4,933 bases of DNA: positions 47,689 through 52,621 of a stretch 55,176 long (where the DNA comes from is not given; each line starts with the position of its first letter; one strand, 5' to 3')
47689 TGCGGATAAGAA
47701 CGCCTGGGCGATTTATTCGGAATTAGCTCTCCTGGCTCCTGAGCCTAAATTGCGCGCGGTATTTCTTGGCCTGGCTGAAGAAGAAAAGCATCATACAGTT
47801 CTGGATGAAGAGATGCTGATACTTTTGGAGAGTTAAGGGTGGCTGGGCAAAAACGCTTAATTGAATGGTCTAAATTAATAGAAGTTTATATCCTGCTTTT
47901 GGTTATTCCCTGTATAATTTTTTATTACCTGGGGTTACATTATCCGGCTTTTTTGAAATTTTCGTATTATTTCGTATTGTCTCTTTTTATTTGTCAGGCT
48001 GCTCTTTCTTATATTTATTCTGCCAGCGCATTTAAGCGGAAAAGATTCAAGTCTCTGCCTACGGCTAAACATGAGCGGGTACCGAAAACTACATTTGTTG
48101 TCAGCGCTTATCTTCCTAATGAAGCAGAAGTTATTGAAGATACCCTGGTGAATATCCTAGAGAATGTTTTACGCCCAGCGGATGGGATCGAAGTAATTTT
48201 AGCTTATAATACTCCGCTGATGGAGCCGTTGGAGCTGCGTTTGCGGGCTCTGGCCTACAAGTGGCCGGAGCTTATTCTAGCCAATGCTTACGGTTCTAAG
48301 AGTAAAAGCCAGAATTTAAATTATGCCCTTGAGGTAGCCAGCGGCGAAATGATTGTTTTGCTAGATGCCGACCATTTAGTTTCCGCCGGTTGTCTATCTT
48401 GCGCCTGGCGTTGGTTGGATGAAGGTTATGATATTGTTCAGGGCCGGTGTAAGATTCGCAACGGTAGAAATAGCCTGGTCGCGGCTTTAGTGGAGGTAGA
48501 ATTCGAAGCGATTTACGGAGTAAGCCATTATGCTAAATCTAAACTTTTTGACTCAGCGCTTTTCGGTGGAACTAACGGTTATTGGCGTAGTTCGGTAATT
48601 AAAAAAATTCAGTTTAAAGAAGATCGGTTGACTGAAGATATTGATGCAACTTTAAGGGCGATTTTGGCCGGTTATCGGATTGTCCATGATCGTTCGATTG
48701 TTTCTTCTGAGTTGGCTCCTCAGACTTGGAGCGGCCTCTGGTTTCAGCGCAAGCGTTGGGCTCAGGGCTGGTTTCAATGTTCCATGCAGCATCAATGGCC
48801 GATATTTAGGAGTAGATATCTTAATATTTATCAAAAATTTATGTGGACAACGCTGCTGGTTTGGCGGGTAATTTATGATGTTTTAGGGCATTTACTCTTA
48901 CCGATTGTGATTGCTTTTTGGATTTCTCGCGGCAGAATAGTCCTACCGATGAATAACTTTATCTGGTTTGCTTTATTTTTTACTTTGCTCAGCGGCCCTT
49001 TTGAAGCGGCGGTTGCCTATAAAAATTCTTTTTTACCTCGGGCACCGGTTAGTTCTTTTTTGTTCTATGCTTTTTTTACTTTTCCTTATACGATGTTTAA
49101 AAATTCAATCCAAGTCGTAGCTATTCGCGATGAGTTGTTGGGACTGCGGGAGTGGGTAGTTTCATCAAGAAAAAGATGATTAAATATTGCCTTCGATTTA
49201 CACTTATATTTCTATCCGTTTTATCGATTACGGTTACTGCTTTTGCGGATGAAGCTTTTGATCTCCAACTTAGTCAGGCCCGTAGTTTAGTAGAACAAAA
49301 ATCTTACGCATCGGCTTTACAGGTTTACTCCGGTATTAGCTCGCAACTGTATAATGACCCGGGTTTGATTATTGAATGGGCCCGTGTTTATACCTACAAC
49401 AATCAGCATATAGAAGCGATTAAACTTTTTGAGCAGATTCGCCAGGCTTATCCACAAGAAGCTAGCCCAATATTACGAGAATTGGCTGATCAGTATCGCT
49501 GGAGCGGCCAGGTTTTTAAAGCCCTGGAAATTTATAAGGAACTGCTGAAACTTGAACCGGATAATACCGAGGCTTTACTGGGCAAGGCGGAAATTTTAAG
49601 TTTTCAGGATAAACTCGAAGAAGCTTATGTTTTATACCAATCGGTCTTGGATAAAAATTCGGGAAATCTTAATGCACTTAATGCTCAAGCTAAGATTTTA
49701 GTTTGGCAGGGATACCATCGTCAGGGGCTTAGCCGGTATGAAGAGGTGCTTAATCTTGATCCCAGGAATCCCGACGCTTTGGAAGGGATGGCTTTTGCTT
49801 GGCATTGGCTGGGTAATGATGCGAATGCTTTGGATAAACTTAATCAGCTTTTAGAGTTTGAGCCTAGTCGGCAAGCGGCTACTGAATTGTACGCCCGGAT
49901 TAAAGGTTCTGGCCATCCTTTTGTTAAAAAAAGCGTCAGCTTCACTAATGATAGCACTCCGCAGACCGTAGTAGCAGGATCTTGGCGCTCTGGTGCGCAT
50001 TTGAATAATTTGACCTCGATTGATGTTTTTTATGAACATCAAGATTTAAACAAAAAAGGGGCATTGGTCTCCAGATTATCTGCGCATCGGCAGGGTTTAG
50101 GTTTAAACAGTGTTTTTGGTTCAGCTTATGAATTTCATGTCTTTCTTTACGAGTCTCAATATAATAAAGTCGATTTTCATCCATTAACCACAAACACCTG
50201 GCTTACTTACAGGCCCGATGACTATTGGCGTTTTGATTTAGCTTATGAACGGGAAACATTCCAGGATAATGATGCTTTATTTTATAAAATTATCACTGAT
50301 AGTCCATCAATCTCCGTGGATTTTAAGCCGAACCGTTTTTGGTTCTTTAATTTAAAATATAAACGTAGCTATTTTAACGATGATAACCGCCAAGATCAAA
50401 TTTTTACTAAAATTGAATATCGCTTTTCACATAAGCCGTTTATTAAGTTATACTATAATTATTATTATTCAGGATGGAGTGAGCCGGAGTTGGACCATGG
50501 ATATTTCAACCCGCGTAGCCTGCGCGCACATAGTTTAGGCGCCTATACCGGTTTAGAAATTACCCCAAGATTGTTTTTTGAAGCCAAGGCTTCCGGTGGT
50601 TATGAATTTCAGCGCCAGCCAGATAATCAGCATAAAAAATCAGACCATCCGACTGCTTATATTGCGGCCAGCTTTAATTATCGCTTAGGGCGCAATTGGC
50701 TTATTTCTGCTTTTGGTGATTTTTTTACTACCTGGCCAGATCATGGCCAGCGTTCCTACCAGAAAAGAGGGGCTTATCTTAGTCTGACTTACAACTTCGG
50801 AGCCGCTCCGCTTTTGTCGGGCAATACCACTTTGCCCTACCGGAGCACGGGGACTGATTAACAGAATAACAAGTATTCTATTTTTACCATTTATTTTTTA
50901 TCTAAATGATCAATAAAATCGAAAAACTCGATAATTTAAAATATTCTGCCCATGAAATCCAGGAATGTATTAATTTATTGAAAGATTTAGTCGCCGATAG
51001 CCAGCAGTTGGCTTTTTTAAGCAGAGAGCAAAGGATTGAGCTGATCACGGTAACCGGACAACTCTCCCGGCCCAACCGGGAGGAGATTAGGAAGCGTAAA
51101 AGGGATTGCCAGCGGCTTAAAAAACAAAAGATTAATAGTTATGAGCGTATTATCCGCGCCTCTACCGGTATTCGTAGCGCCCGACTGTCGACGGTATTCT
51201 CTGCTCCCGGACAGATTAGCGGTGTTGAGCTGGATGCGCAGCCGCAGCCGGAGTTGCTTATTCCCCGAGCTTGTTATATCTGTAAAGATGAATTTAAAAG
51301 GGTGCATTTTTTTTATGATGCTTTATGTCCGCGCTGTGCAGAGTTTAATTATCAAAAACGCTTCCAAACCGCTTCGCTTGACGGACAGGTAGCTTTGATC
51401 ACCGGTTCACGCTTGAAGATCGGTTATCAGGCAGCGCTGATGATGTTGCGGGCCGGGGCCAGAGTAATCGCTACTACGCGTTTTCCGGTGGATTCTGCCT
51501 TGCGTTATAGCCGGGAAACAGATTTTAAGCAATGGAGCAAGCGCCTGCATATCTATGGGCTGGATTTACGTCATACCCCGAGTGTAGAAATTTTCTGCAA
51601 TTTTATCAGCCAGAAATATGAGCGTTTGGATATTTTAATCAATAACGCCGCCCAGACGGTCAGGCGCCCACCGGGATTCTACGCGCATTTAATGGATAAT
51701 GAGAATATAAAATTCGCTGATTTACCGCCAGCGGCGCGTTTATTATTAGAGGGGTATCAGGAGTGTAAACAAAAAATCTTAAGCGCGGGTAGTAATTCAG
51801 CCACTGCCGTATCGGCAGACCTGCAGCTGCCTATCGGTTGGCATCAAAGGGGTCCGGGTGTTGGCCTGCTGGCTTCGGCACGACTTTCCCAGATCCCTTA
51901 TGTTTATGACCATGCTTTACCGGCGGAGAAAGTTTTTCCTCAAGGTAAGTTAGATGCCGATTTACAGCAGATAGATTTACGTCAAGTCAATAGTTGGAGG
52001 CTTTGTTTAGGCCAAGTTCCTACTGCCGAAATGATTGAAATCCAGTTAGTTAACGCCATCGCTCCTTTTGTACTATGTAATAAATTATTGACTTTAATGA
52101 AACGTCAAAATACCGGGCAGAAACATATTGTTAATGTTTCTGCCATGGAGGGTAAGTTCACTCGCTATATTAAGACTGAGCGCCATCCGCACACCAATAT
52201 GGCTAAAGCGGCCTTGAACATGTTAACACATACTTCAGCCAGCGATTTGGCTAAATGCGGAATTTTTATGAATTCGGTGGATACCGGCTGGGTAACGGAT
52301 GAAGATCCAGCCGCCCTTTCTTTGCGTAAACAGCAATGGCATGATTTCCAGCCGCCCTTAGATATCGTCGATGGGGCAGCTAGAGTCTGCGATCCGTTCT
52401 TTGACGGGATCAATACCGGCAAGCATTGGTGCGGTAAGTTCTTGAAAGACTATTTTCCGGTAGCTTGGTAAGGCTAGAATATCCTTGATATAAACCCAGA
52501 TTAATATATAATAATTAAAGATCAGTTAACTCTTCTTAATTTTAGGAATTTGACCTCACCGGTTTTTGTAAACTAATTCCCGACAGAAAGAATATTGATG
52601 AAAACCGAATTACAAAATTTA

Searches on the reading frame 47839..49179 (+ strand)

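Call 54: search_protein_families(library=pfam, proteins=[window:47839-49179:+], max_evalue=0.001)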
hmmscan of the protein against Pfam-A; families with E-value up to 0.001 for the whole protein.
window:47839-49179:+ (446 aa): 4 families
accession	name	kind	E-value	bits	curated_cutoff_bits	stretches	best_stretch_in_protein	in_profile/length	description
PF13632.12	Glyco_trans_2_3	-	6.4e-21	75.5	27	1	172-385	2-194/198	Glycosyl transferase family group 2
PF13641.12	Glyco_tranf_2_3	-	5.2e-16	59.8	27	1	82-310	1-230/230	Glycosyltransferase like family 2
PF00535.33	Glycos_transf_2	-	1.2e-09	38.7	23.3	1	94-213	8-124/168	Glycosyl transferase family 2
PF13506.12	Glyco_transf_21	-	0.00071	19.5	21.7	0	152-308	14-173/174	Glycosyl transferase family 21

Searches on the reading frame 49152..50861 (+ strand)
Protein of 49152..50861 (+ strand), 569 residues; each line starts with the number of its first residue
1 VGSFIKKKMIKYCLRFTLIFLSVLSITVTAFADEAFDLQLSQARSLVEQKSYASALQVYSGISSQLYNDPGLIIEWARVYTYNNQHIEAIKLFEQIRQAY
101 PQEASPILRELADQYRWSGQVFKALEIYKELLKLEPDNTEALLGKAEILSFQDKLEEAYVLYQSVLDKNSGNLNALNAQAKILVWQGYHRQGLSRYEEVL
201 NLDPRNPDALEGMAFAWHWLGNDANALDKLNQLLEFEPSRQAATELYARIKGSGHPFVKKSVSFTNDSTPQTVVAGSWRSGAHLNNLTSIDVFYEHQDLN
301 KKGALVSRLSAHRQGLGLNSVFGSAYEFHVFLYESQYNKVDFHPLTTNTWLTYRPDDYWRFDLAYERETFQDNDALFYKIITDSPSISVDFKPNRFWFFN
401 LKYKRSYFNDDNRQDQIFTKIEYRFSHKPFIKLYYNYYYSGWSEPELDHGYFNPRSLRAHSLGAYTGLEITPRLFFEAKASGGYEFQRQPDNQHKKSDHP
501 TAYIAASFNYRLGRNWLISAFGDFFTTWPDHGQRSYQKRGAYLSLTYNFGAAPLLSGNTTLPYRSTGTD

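Call 54: search_protein_families(library=pfam, proteins=[window:49152-50861:+], max_evalue=0.001)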
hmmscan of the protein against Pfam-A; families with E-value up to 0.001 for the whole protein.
window:49152-50861:+ (569 aa): 13 families
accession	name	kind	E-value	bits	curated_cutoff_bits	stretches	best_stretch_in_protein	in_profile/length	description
PF14559.12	TPR_19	-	1.9e-16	60.6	25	2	123-182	9-68/68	Tetratricopeptide repeat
PF13428.12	TPR_14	-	1.5e-13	50.4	23.5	0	108-148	4-44/44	Tetratricopeptide repeat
PF07719.23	TPR_2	-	2.4e-12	46.4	27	0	107-138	3-34/34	Tetratricopeptide repeat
PF13174.12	TPR_6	-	9.2e-09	35.8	26.3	0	77-102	7-32/33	Tetratricopeptide repeat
PF13432.12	TPR_16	-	7.2e-08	33.2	32.7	0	120-168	12-60/65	Tetratricopeptide repeat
PF13431.12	TPR_17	-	7.3e-07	29.4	24.4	0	128-158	2-32/34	Tetratricopeptide repeat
PF13414.12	TPR_11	-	3.3e-06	27.1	26.8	0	113-146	2-35/42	TPR repeat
PF24575.1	TPR_Slam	-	6.1e-06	27.1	35.2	0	38-91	49-102/104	Surface lipoprotein assembly modifier, N-terminal TPR repeats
PF04733.20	Coatomer_E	-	8.5e-06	25.8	21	1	150-245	178-274/290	Coatomer epsilon subunit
PF23914.1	TPR_CcmH_CycH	-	0.00012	22.4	42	0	122-206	67-154/158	Cytochrome c-type biogenesis protein H TPR domain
PF12895.13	ANAPC3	-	0.00066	20.3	27.2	0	83-163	2-80/82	Anaphase-promoting complex, cyclosome, subunit 3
PF25062.1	ARM_TT21_N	-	0.00082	19.6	40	0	52-233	10-194/222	Tetratricopeptide repeat protein 21 N-terminal ARM repeat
PF13371.12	TPR_9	-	0.00099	19.5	35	0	191-250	13-72/73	Tetratricopeptide repeat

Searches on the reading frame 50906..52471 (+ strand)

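Call 54: search_protein_families(library=pfam, proteins=[window:50906-52471:+], max_evalue=0.001)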
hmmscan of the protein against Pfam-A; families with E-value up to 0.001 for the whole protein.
window:50906-52471:+ (521 aa): 2 families
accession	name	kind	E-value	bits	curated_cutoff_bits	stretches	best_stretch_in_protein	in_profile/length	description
PF00106.31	adh_short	-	2.9e-19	69.7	26.6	2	161-253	1-90/195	short chain dehydrogenase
PF13561.12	adh_short_C2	-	1.6e-14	54.5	27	2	374-467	95-180/236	Enoyl-(Acyl carrier protein) reductase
